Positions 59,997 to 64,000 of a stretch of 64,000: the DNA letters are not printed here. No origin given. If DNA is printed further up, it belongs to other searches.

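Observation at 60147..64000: Second giant secreted Cys-rich protein with a CBM4/9-like module, preceded by another TSP3-repeat anchor protein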

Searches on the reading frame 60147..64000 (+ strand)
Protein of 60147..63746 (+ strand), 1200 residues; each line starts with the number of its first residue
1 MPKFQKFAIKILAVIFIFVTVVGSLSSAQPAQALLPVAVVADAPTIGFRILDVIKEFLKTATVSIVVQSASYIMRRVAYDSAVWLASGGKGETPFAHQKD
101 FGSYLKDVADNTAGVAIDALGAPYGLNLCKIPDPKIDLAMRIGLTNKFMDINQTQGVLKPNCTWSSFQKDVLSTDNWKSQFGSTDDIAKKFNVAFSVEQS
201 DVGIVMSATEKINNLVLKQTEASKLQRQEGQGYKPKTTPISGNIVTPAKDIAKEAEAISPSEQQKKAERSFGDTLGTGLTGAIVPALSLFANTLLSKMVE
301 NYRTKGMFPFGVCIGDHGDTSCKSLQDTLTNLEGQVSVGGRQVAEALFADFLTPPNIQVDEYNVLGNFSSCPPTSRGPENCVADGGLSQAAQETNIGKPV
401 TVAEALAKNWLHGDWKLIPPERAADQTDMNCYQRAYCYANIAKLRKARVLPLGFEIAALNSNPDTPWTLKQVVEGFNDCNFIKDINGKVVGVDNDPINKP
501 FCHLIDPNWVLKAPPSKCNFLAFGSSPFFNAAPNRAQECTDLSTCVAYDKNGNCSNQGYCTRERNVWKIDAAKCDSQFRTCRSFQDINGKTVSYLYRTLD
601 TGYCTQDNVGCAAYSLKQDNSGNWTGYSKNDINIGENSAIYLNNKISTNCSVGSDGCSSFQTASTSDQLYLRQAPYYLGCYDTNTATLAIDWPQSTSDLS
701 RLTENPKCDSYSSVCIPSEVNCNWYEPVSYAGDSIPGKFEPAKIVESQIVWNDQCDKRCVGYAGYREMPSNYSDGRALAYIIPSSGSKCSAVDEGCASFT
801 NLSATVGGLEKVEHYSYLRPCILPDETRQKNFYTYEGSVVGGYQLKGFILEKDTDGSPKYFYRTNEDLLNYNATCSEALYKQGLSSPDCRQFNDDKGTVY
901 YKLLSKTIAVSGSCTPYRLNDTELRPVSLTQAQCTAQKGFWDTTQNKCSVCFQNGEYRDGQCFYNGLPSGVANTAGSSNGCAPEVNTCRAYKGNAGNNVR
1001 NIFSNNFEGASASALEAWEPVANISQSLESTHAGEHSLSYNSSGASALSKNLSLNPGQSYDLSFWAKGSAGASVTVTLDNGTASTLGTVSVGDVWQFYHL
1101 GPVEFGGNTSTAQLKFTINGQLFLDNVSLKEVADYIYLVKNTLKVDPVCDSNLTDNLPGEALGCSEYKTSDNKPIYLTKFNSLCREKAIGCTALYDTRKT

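Call 4: search_protein_families(library=pfam, proteins=[window:60147-64000:+], max_evalue=1)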
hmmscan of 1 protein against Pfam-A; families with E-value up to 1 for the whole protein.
window:60147-64000:+ (1284 aa): 4 families
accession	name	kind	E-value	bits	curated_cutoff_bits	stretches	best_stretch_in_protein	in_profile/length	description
PF02018.23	CBM_4_9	-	4.4e-06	27.5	25.9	1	1002-1082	4-89/136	Carbohydrate binding domain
PF14344.12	DUF4397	-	0.0056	17.7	30.6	0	1031-1091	39-104/119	Domain of unknown function (DUF4397)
PF22704.2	CBM13-like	-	0.042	14.4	30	1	1038-1088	19-71/82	Alpha-galactosidase, CBM13 domain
PF03422.21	CBM_6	-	0.092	13.5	28.9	1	1028-1121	13-111/125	Carbohydrate binding module (family 6)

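Call 9: find_homologous_proteins(query=window:60147-64000:+)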
Query window:60147-64000:+ (1284 aa): 5 proteins with E <= 0.001 among 8000 candidates.
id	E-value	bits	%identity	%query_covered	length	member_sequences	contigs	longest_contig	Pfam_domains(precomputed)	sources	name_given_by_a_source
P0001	0.0e+0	1365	49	100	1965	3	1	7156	-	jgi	jgi:hypothetical protein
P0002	0.0e+0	1322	49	100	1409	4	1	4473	PF02018.24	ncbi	ncbi:MAG: hypothetical protein ABII98_02155 [bacterium]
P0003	0.0e+0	1057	45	95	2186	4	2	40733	-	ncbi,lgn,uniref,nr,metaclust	ncbi:MAG: hypothetical protein UY44_C0004G0033 [Candidatus Kaiserbacteria bacterium GW2011_GWA2_49_1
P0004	4.6e-215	735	34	96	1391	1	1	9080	-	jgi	-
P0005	7.0e-115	403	28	51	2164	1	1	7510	-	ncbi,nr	ncbi:MAG: hypothetical protein NUV81_02300, partial [bacterium]|nr:hypothetical protein [bacterium]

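Call 11: find_encoding_contigs(protein=P0003, flank=10000, max_places=4)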
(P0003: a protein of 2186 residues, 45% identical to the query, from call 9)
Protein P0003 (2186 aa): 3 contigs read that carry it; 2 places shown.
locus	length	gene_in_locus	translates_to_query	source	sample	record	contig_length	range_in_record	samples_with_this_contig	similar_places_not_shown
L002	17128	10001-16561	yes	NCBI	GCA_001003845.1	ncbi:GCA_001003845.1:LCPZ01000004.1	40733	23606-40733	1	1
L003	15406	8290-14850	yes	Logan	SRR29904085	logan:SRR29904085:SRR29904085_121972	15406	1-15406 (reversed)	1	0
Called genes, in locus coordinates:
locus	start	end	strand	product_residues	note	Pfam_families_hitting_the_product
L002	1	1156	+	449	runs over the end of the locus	PF04932:Wzy_C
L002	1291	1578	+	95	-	PF00166:Cpn10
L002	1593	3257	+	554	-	PF00118:Cpn60_TCP1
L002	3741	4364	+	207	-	PF09335:VTT_dom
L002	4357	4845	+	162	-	PF06695:Sm_multidrug_ex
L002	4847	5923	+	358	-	PF03462:PCRF, PF00472:RF-1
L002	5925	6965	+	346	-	PF01300:Sua5_yciO_yrdC, PF04480:DUF559, PF18741:MTES_1575, PF01300:Sua5_yciO_yrdC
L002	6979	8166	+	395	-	PF13200:DUF4015, PF14871:GHL6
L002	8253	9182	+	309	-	PF00398:RrnaAD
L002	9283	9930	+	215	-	PF18884:TSP3_bac (faint)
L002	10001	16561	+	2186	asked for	-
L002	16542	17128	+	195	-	?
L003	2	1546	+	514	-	?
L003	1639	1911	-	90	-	-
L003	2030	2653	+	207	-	PF09335:VTT_dom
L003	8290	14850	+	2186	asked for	-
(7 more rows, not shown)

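Call 14: search_protein_families(library=pfam, proteins=[P0001, P0002, P0003, P0004, P0005], max_evalue=0.1)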
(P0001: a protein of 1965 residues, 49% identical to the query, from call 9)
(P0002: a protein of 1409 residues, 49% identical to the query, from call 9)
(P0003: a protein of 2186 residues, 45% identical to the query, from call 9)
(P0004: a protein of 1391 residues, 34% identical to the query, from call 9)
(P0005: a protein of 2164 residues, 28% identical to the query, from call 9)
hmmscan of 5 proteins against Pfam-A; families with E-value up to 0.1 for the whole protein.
P0001 (1965 aa): 0 families

P0002 (1409 aa): 1 family
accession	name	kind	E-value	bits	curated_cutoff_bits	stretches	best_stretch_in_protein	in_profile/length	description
PF02018.23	CBM_4_9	-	1.1e-05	26.3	25.9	1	999-1098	3-112/136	Carbohydrate binding domain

P0003 (2186 aa): 0 families

P0004 (1391 aa): 2 families
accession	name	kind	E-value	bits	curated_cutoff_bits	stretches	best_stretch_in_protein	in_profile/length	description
PF02018.23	CBM_4_9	-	0.0027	18.5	25.9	1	1006-1116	15-128/136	Carbohydrate binding domain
PF03422.21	CBM_6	-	0.031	15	28.9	1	1007-1130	6-123/125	Carbohydrate binding module (family 6)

P0005 (2164 aa): 0 families

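Call 21: find_homologous_proteins(query=A1, max_evalue=0.001)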
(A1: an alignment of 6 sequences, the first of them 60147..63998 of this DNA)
Query A1 (6 sequences) (1284 aa, profile of the alignment): 138 proteins with E <= 0.001 among 8000 candidates; the best 120 are listed.
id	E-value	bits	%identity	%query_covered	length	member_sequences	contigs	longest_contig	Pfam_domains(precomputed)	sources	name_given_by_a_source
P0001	0.0e+0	3172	49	100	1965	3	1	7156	-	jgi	jgi:hypothetical protein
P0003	0.0e+0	2813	45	95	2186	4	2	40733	-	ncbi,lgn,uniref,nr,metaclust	ncbi:MAG: hypothetical protein UY44_C0004G0033 [Candidatus Kaiserbacteria bacterium GW2011_GWA2_49_1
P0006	0.0e+0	2709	48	100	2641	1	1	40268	-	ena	-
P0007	0.0e+0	2667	90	100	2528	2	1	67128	PF02018.24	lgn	-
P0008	0.0e+0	2635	48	99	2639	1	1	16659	-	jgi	jgi:hypothetical protein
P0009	0.0e+0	2628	85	100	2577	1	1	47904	PF02018.24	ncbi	-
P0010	0.0e+0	2581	84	100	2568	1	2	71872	PF02018.24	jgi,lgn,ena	jgi:hypothetical protein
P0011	0.0e+0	2580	84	99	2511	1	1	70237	-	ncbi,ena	-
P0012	0.0e+0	2549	76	100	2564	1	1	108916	-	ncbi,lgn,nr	ncbi:MAG TPA: hypothetical protein VLK22_04435 [Candidatus Udaeobacter sp.]|nr:hypothetical protein 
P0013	0.0e+0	2544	76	100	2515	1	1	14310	-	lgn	-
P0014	0.0e+0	2532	51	100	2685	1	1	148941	PF02018.24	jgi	-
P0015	0.0e+0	2526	49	98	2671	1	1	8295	-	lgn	-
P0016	0.0e+0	2521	72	100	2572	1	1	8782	-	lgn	-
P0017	0.0e+0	2519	77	100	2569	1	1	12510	-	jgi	jgi:hypothetical protein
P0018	0.0e+0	2512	52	99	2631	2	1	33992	-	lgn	-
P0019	0.0e+0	2506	76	99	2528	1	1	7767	-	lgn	-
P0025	0.0e+0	2458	69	100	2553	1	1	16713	PF02018.24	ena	-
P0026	0.0e+0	2450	70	100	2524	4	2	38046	PF02018.24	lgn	-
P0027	0.0e+0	2448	67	100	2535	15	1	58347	PF02018.24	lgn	-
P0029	0.0e+0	2433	68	99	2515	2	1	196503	PF02018.24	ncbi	-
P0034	0.0e+0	2402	67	98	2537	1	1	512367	PF02018.24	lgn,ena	-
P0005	0.0e+0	2382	28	51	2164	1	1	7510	-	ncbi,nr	ncbi:MAG: hypothetical protein NUV81_02300, partial [bacterium]|nr:hypothetical protein [bacterium]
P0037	0.0e+0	2382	65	100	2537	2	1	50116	PF02018.24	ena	-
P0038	0.0e+0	2379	58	100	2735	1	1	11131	PF02018.24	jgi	jgi:hypothetical protein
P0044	0.0e+0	2302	54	100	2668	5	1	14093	PF02018.24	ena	-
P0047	0.0e+0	2252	55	100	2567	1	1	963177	-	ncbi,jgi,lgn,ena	ncbi:MAG: hypothetical protein WC526_04160 [Patescibacteria group bacterium]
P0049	0.0e+0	2241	49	100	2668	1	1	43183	PF02018.24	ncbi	-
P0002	0.0e+0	2234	49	100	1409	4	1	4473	PF02018.24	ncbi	ncbi:MAG: hypothetical protein ABII98_02155 [bacterium]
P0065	0.0e+0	2079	46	100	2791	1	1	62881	PF02018.24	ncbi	ncbi:MAG: hypothetical protein ABH832_01850, partial [bacterium]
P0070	0.0e+0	2042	47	100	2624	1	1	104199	PF02018.24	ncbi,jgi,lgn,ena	ncbi:MAG: hypothetical protein WCV83_01010 [Candidatus Magasanikbacteria bacterium]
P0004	0.0e+0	1856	34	96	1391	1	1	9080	-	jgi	-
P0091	0.0e+0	1769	45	100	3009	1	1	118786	PF02018.24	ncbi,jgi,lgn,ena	ncbi:MAG: hypothetical protein WCT40_00780 [Candidatus Magasanikbacteria bacterium]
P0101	0.0e+0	1613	35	99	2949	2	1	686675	-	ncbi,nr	ncbi:MAG: hypothetical protein HYY51_01610 [Candidatus Magasanikbacteria bacterium]|nr:hypothetical 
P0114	0.0e+0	1432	30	49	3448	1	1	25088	-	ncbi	-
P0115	0.0e+0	1412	31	99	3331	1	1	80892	-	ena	-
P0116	0.0e+0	1375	29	44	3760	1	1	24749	-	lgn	-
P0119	0.0e+0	1357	33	52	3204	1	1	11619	PF02018.24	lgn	-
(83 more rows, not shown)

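Call 22: find_encoding_contigs(protein=P0007, flank=10000, max_places=2)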
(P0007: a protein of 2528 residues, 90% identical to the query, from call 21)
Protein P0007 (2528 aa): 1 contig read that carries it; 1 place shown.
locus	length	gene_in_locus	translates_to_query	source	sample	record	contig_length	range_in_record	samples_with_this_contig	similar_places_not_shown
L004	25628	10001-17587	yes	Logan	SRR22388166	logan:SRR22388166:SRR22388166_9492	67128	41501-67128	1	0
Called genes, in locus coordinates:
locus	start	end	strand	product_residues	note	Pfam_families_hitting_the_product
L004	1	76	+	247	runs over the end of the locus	PF02096:60KD_IMP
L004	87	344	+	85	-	PF05239:PRC (weak)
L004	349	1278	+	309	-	-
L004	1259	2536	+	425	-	PF04932:Wzy_C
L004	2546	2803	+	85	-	-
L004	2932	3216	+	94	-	PF00166:Cpn10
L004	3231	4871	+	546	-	PF00118:Cpn60_TCP1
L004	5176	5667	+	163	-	PF06695:Sm_multidrug_ex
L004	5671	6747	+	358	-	PF03462:PCRF, PF00472:RF-1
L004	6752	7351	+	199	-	PF01300:Sua5_yciO_yrdC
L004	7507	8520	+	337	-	PF13200:DUF4015, PF14871:GHL6 (weak)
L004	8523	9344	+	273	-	PF00398:RrnaAD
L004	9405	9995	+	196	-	-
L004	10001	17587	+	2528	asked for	PF02018:CBM_4_9 (weak)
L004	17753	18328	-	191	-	-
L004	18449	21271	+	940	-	-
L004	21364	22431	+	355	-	-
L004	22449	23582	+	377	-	-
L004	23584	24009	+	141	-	PF12666:PrgI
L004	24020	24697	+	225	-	PF26593:TraC-like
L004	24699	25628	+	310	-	?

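Call 23: find_encoding_contigs(protein=P0101, flank=8000, max_places=2)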
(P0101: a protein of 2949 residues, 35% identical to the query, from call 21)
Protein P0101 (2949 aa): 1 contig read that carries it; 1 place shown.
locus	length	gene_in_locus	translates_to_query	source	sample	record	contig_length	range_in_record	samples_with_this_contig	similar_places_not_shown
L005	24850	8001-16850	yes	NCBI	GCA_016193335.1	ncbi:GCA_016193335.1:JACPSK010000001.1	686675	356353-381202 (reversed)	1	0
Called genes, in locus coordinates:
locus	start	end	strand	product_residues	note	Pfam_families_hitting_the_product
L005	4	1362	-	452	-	-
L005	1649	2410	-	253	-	PF22935:RM44_endonuclase (faint), PF14622:Ribonucleas_3_3, PF00636:Ribonuclease_3, PF00035:dsrm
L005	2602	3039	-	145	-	PF01029:NusB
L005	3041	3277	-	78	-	PF01783:Ribosomal_L32p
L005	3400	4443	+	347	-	PF02388:FemAB (weak), PF13480:Acetyltransf_6 (weak), PF02388:FemAB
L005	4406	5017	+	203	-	PF01300:Sua5_yciO_yrdC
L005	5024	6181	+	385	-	PF13200:DUF4015, PF14871:GHL6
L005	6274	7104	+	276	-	PF00398:RrnaAD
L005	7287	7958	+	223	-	PF18884:TSP3_bac (faint)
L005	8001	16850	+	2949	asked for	-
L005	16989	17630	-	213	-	-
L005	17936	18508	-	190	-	-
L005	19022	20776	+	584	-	PF01336:tRNA_anti-codon, PF00152:tRNA-synt_2, PF02938:GAD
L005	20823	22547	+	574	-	-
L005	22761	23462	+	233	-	PF02616:SMC_ScpA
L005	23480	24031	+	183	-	PF04079:SMC_ScpB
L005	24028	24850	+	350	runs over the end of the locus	PF00768:Peptidase_S11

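Call 24: find_encoding_contigs(protein=P0047, flank=8000, max_places=2)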
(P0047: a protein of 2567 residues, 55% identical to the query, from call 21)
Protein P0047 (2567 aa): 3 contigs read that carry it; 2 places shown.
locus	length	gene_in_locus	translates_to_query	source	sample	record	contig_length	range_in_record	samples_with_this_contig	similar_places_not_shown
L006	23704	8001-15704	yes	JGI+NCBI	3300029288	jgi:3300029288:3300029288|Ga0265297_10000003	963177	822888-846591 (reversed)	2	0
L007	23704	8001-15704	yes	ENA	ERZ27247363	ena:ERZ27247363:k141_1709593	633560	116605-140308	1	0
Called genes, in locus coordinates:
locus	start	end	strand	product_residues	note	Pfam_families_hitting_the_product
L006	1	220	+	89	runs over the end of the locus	PF05239:PRC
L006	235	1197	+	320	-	-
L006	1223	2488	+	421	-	PF04932:Wzy_C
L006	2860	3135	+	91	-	PF00166:Cpn10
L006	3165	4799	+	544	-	PF00118:Cpn60_TCP1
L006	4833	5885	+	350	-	PF03462:PCRF, PF00472:RF-1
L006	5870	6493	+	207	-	PF01300:Sua5_yciO_yrdC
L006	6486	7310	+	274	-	PF00398:RrnaAD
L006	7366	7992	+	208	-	PF18884:TSP3_bac (faint)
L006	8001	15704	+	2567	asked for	-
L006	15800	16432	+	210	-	-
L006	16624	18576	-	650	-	PF04885:Stig1 (faint), PF11617:Cu-binding_MopE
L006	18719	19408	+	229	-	PF01209:Ubie_methyltran, PF07021:MetW, PF13489:Methyltransf_23, PF05175:MTS (faint), PF08241:Methyltransf_11, PF08242:Methyltransf_12, PF13649:Methyltransf_25, PF13847:Methyltransf_31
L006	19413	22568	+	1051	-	PF04610:TrbL (weak)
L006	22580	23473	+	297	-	-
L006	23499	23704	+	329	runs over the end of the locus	-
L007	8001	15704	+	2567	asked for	-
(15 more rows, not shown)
